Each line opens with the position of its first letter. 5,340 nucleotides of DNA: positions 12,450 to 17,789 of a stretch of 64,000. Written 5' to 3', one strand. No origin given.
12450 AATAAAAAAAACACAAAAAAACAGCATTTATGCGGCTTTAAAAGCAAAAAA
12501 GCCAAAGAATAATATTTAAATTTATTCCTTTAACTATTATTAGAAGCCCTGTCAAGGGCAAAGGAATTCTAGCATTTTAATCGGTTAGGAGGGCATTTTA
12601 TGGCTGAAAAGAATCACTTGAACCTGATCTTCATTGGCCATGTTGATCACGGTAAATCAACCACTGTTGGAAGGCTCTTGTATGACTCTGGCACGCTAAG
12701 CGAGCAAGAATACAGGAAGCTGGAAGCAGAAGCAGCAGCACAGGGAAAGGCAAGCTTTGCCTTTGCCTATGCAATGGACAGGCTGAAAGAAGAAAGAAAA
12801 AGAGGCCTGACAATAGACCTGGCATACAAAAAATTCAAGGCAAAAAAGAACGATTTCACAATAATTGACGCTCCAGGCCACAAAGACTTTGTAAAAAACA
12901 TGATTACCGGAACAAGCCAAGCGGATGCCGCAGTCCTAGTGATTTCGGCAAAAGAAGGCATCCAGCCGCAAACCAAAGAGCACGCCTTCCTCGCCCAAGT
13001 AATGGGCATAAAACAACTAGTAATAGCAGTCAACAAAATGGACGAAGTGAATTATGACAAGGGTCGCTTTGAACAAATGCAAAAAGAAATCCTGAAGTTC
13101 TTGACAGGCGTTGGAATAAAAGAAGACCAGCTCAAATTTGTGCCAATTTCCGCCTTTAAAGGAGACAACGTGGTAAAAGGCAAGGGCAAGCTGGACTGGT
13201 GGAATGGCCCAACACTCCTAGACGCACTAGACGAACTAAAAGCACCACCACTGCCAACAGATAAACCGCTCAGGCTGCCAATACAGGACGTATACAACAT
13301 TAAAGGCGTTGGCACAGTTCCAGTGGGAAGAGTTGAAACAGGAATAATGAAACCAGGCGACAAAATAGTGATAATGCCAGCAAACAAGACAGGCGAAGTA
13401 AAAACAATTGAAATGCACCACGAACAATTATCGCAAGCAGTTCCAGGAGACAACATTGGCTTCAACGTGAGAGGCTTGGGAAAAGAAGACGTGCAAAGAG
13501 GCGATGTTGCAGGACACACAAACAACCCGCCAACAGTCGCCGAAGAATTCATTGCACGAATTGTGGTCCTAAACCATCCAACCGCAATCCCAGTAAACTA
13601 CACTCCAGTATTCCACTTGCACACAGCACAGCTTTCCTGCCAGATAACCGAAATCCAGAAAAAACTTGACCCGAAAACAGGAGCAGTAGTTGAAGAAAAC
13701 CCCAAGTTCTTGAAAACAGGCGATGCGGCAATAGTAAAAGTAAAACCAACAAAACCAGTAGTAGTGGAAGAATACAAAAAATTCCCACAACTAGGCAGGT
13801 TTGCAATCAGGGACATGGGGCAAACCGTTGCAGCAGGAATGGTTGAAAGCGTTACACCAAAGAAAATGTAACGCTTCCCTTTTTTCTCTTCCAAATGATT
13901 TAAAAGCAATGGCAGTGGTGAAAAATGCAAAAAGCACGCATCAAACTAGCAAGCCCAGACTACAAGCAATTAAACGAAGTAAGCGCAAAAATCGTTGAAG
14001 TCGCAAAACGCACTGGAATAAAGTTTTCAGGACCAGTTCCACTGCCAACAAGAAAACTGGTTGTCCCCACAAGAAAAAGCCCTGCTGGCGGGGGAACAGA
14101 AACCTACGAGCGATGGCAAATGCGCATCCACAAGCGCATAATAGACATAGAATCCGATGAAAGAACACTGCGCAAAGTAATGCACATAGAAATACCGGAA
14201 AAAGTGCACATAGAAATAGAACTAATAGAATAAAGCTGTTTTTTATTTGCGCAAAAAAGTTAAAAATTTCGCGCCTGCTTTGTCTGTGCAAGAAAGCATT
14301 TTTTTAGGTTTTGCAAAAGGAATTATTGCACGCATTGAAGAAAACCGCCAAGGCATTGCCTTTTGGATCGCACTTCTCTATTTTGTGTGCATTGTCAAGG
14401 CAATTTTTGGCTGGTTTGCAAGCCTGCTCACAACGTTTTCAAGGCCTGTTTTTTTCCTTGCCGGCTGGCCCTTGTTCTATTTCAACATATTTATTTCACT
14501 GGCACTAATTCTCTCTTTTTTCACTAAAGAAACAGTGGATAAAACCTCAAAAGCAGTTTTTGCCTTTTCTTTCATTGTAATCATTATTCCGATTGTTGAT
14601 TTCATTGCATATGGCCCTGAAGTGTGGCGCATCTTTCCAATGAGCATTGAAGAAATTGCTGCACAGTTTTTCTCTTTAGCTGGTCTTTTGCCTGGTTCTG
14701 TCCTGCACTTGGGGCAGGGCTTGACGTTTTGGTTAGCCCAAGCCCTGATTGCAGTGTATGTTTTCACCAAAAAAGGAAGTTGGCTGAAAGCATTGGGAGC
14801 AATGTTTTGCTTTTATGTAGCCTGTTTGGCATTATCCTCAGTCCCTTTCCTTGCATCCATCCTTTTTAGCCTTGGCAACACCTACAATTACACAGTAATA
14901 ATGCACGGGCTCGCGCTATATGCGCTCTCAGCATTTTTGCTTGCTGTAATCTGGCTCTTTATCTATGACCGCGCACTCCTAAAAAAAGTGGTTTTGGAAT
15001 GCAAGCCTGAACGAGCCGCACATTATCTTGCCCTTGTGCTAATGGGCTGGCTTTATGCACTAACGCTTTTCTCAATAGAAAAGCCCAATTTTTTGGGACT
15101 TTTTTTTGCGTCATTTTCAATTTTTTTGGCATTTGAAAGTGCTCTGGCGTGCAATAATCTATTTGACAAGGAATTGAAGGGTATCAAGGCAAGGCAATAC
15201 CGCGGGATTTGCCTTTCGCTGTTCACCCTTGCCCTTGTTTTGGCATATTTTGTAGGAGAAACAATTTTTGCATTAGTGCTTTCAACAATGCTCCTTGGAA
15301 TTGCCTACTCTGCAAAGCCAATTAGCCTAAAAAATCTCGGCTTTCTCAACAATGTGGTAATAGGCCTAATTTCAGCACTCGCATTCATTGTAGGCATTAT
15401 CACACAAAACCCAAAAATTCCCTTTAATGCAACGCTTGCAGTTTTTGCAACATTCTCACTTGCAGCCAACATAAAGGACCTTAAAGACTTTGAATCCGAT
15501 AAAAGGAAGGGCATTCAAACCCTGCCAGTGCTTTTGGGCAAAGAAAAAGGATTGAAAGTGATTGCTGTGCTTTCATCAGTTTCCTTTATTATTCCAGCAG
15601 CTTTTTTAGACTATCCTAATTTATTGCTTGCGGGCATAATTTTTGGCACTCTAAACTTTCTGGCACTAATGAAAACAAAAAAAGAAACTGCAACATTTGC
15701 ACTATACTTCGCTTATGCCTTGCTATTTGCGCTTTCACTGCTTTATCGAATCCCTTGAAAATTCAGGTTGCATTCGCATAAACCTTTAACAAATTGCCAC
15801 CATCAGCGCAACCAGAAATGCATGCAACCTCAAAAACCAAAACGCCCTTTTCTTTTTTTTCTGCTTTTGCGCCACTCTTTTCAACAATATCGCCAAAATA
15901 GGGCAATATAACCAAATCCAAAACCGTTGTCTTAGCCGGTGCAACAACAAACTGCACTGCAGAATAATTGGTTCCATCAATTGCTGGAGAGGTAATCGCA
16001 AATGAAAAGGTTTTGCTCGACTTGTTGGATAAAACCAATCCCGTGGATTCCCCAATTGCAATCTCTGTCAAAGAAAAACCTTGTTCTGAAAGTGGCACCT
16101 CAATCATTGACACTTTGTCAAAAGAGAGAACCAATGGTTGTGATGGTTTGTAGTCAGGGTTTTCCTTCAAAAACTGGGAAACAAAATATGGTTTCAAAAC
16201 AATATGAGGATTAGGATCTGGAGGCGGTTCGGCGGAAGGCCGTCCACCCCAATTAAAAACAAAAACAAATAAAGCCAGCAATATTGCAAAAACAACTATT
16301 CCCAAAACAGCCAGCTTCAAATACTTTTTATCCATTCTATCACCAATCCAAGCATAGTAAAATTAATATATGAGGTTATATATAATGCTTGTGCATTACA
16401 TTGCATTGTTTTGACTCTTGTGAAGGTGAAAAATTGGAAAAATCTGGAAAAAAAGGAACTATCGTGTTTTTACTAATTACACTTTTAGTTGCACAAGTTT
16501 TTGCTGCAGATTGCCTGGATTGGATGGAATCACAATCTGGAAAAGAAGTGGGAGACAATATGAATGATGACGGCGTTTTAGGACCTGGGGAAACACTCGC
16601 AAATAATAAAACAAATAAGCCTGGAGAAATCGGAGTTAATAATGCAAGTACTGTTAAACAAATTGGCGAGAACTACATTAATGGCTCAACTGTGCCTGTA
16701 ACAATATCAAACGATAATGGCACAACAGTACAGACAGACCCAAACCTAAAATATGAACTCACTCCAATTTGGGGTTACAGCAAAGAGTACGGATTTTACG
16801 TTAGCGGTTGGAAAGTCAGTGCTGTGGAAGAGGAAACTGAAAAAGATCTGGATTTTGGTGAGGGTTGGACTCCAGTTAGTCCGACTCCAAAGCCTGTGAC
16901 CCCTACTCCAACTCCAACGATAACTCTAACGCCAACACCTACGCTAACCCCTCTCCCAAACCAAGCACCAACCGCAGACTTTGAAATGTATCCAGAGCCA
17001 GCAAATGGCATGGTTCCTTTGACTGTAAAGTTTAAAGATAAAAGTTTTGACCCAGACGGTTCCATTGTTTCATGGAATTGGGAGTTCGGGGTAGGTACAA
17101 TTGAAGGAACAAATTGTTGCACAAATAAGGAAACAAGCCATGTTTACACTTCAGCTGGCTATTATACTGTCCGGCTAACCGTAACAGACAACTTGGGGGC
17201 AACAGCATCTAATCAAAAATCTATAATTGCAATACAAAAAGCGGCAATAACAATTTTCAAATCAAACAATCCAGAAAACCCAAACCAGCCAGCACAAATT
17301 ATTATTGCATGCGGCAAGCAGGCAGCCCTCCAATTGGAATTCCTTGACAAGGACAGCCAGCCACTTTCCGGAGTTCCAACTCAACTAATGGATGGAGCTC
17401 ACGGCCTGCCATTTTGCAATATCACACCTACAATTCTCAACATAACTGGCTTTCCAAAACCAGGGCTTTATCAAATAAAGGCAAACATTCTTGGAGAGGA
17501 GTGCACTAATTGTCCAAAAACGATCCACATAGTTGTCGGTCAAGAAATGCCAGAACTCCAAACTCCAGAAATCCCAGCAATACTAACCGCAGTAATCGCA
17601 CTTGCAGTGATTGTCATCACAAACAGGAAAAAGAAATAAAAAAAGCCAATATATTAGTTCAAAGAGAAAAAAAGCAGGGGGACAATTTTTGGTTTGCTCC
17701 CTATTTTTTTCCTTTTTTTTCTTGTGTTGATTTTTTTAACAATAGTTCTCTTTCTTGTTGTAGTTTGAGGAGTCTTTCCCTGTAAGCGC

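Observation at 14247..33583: About 19-kb surface-protein island inserted between the EF-1alpha/S10 cluster and the L3 r-protein operon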

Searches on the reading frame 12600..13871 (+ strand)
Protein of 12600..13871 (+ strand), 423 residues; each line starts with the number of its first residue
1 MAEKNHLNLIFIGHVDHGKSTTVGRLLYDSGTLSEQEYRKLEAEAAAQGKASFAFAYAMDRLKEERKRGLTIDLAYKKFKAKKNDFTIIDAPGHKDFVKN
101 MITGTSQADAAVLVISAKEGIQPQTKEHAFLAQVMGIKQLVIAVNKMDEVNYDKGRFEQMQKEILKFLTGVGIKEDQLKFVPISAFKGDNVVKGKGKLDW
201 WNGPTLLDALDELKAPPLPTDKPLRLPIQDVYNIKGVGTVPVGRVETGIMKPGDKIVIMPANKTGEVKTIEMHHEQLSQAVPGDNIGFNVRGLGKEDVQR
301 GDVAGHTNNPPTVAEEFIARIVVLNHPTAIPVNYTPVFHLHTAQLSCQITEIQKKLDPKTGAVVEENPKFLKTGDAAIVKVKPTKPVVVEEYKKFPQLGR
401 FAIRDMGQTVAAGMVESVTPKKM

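Call 8: find_related_loci(query=window:12600-13871:+, collection=genome_contigs, flank=10000)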
Query window:12600-13871:+ (423 aa) in genome_contigs; peptide patterns used: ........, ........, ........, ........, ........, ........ (x = any residue, [..] = any of these).
600 stretches matched a pattern (row limit reached: there are more); 587 encode a relative of the query (tblastn E <= 1e-3); the best 80 are kept; 80 distinct loci.
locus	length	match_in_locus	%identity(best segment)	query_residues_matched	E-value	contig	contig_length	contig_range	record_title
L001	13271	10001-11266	83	1-422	0e+0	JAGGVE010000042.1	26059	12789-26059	MAG: Candidatus Iainarchaeum archaeon isolate AUK092 PB_MBMC_046_c_000000000003, whole genome shotgun sequence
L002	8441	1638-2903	78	1-422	0e+0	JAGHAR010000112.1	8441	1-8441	MAG: Candidatus Iainarchaeum archaeon isolate AUK235 PB_MBMC_189_c_000000000067, whole genome shotgun sequence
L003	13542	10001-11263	77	1-421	0e+0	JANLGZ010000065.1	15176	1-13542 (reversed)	MAG: archaeon isolate P6-4 k99_378270, whole genome shotgun sequence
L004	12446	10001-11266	77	1-422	0e+0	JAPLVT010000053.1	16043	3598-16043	MAG: Candidatus Iainarchaeum archaeon isolate LacPavin_0920_SED5_MAG_51_8 LacPavin_0920_SED5_scaffold_743050, whole geno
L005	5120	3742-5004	75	1-421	0e+0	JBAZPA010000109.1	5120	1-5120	MAG: archaeon isolate SO_2017_SWC_19 scaffold_13725_c1_LP-4_2017, whole genome shotgun sequence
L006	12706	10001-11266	78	1-422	0e+0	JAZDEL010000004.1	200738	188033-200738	MAG: Candidatus Iainarchaeum archaeon isolate MEGAHIT-group-0.15 k141_75238, whole genome shotgun sequence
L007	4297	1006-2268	75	1-421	0e+0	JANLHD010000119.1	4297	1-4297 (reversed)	MAG: archaeon isolate P6-8 k99_71017, whole genome shotgun sequence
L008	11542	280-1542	75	1-421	0e+0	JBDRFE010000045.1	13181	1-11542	MAG: archaeon isolate MEGAHIT-group-1.353 k141_303813, whole genome shotgun sequence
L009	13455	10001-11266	77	1-422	0e+0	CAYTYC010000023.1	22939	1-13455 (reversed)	MAG TPA_asm: uncultured archaeon isolate binchicken_co17_196 genome assembly, contig: NODE_5780_length_22939_cov_6.76682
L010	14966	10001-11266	76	1-422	0e+0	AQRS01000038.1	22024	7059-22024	Candidatus Iainarchaeum andersonii SCGC AAA011-E11 A11E11DRAFT_contig_5_0.6_C, whole genome shotgun sequence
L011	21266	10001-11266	76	1-422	0e+0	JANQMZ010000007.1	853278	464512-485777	MAG: archaeon isolate PL23a_bin.47 k99_6018078, whole genome shotgun sequence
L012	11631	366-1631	73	1-422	0e+0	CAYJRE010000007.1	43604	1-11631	MAG TPA_asm: uncultured archaeon isolate ERP125453_co1_164 genome assembly, contig: NODE_636_length_43604_cov_16.865875,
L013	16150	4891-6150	74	1-420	0e+0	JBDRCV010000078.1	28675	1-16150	MAG: archaeon isolate MEGAHIT-group-1.210 k141_1359971, whole genome shotgun sequence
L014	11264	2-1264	75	2-421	0e+0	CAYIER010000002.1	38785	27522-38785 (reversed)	MAG TPA_asm: uncultured archaeon isolate ERP119705_co19_171 genome assembly, contig: NODE_693_length_38785_cov_7.815027,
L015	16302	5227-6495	67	1-423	0e+0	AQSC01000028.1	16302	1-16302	Euryarchaeota archaeon SCGC AAA252-I15 A252I15DRAFT_contig_33_0.34_C, whole genome shotgun sequence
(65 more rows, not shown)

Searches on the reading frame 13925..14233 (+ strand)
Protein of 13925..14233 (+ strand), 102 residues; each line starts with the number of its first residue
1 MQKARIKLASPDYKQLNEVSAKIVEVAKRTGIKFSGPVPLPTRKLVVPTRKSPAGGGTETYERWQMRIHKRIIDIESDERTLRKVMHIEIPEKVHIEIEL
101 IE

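Call 5: search_protein_families(library=pfam, proteins=[window:13925-14233:+], max_evalue=0.01)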
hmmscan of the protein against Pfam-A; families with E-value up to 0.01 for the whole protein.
window:13925-14233:+ (102 aa): 1 family
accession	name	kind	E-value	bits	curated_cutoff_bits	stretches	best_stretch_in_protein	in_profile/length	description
PF00338.27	Ribosomal_S10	-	2.6e-29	101.8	21.2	1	5-99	1-98/98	Ribosomal protein S10p/S20e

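Call 6: find_encoding_contigs(protein=window:13925-14233:+, flank=10000, max_places=10)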
Protein window:13925-14233:+ (102 aa): no gene with exactly this product is on record in the collection.

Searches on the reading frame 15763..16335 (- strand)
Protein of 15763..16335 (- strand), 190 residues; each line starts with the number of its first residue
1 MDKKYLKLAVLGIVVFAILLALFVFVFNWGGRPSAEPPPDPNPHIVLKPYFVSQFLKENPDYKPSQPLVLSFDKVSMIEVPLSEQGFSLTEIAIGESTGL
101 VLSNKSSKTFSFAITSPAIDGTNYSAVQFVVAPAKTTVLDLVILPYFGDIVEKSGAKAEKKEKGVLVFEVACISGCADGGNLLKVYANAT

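Call 4: search_protein_families(library=pfam, proteins=[window:15763-16335:-], max_evalue=0.01)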
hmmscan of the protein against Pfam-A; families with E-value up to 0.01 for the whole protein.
window:15763-16335:- (190 aa): 0 families

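Call 11: search_protein_families(library=ncbifam, proteins=[window:15763-16335:-], max_evalue=0.01)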
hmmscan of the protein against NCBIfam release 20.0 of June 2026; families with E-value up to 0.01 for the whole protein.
window:15763-16335:- (190 aa): 0 families

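Call 42: search_protein_families(library=padloc, proteins=[window:15763-16335:-], max_evalue=0.01)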
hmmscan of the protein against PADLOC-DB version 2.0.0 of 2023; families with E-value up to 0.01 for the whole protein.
window:15763-16335:- (190 aa): 0 families

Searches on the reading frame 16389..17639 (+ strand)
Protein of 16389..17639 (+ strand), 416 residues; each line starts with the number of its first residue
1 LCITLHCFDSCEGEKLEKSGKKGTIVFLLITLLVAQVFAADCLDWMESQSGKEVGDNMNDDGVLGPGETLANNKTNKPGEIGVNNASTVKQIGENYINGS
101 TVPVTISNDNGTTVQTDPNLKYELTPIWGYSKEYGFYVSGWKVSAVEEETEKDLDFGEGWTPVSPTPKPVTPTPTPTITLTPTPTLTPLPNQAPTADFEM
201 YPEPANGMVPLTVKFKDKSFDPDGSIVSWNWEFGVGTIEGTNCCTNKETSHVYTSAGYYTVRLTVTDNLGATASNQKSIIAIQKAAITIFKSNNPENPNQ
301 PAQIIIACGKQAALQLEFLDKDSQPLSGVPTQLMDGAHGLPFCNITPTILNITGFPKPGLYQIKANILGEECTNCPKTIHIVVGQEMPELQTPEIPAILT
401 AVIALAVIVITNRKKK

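Call 4: search_protein_families(library=pfam, proteins=[window:16389-17639:+], max_evalue=0.01)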
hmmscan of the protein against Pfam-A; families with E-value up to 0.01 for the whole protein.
window:16389-17639:+ (416 aa): 3 families
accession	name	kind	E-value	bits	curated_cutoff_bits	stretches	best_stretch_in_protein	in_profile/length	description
PF00801.26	PKD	-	1.6e-15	57.3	23.5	1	205-274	13-74/80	PKD domain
PF18911.6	PKD_4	-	2.3e-14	53.6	27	1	191-277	1-80/85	PKD domain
PF22352.2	K319L-like_PKD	-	3.2e-07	30.7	27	1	216-279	17-82/84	K319L-like, PKD domain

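Call 11: search_protein_families(library=ncbifam, proteins=[window:16389-17639:+], max_evalue=0.01)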
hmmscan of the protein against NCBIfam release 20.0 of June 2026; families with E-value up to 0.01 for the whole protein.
window:16389-17639:+ (416 aa): 2 families
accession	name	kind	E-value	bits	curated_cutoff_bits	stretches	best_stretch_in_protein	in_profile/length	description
NF058578.1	CPR_pilus_PamR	equivalog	7.6e-05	21.7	300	1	227-294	183-249/297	pilus system RbmA-like protein PamR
NF033932.1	LapB_rpt_80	domain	0.00011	22.4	45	1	257-293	1-37/83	LapB repeat-containing protein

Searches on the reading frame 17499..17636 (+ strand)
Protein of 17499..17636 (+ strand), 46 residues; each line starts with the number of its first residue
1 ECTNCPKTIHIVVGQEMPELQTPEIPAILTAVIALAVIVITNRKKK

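Call 62: search_protein_families(library=ncbifam, proteins=[window:17499-17636:+], max_evalue=10)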
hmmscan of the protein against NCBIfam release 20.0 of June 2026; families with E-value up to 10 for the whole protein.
seq(46 aa): 3 families
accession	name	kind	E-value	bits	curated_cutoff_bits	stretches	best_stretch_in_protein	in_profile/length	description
NF033507.3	Loki-CTERM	subfamily_domain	0.0018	18.5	19.9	1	25-46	6-26/27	Loki-CTERM sorting domain-containing protein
NF045529.2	Heimdall-CTERM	domain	0.038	14.4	24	1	28-46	7-25/26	Heimdall-CTERM domain-containing surface protein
NF033411.1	small_mem_YnhF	equivalog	4.2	7.4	30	1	27-40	8-21/29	cytochrome bd-I oxidase subunit CydH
